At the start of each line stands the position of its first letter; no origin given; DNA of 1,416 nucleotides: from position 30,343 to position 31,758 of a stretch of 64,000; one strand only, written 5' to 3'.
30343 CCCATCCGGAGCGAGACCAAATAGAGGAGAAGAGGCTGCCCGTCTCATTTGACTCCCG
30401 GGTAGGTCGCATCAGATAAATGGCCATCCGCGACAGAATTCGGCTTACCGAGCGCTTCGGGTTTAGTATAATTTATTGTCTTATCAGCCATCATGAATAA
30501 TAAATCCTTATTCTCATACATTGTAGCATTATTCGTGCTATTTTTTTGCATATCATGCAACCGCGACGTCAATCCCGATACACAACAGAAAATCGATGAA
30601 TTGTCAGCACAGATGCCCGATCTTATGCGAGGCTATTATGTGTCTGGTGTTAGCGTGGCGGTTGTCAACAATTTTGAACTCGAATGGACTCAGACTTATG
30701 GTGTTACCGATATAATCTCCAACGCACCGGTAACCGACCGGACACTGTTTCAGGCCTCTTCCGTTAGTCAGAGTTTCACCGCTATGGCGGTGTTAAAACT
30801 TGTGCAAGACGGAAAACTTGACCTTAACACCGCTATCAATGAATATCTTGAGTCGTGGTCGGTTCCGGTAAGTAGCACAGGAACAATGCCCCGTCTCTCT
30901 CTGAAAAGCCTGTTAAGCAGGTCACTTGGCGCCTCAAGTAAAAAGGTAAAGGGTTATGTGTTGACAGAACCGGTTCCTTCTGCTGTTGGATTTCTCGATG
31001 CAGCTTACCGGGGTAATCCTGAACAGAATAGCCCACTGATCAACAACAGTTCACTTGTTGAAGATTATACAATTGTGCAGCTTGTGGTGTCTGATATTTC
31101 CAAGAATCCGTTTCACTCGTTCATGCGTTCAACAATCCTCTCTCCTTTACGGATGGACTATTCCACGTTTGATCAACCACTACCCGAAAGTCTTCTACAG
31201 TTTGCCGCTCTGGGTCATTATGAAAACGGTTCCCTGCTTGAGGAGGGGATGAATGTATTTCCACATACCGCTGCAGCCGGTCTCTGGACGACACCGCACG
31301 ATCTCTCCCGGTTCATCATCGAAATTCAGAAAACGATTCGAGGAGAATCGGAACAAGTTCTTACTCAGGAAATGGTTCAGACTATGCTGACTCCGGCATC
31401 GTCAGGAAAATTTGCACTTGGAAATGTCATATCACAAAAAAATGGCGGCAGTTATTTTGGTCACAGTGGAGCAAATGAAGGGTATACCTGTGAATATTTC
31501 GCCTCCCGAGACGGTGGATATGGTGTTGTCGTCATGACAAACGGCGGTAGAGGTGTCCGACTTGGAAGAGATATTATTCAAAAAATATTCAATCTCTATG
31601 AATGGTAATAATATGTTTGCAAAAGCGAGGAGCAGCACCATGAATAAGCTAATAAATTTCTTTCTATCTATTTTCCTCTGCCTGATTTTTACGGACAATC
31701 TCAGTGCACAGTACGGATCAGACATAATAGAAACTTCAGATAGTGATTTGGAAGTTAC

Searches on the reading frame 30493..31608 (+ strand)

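Call 58: search_protein_families(library=ncbifam, max_evalue=0.00001, proteins=[window:30493-31608:+])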
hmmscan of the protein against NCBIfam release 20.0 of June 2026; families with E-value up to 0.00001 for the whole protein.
window:30493-31608:+ (371 aa): 33 families (the best 25 are shown)
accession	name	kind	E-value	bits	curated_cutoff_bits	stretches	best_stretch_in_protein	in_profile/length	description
NF033085.1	bla_class_C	equivalog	8.9e-16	57.6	415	1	37-122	8-92/356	class C beta-lactamase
NF045671.1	blaPNC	exception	1.4e-10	40.6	750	1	31-282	42-280/401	PNC family class C beta-lactamase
NF040478.1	blaLAQ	exception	1.8e-10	40.3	850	1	15-119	8-112/380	LAQ family class C beta-lactamase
NF033698.1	blaCSA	exception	5.3e-10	38.8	884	1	41-121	30-109/375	CSA family class C beta-lactamase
NF012173.1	CMY2-MIR-ACT-EC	exception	6.8e-10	38.3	680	1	15-119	9-113/380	CMY2/MIR/ACT/EC family class C beta-lactamase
NF000385.4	blaACT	exception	1.9e-09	37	810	1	15-119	9-113/380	ACT family cephalosporin-hydrolyzing class C beta-lactamase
NF033700.1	blaCMA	exception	3.2e-09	36.3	887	1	41-121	30-109/375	CMA family class C beta-lactamase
NF007943.0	PRK10662.1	equivalog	5.3e-09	35.2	266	1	4-281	4-273/380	D-alanyl-D-alanine-carboxypeptidase/endopeptidase AmpH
NF041666.1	ampC_Ecan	exception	5.7e-09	35.3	860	1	39-241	34-222/381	CMY2-MIR-ACT-EC family cephalosporin-hydrolyzing class C beta-lactamase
NF033569.1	blaLHK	exception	6.5e-09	35.2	850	1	38-247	42-237/390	LHK family class C beta-lactamase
NF000423.2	blaSRT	exception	8.6e-09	35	860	1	31-120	25-110/378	SRT/SST family class C beta-lactamase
NF038366.1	blaSFDC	exception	1.4e-08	34.2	840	1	15-121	9-115/382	SFDC family class C beta-lactamase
NF052559.1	MthAcHydAcmB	equivalog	1.4e-08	33.9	550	0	48-119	22-93/391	methyl acetate hydrolase AcmB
NF009622.0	PRK13128.1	equivalog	1.6e-08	33.6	443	1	34-123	6-94/518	D-aminopeptidase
NF012172.1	FOX-MOX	exception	4.1e-08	32.6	700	1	38-117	34-112/382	FOX/MOX family class C beta-lactamase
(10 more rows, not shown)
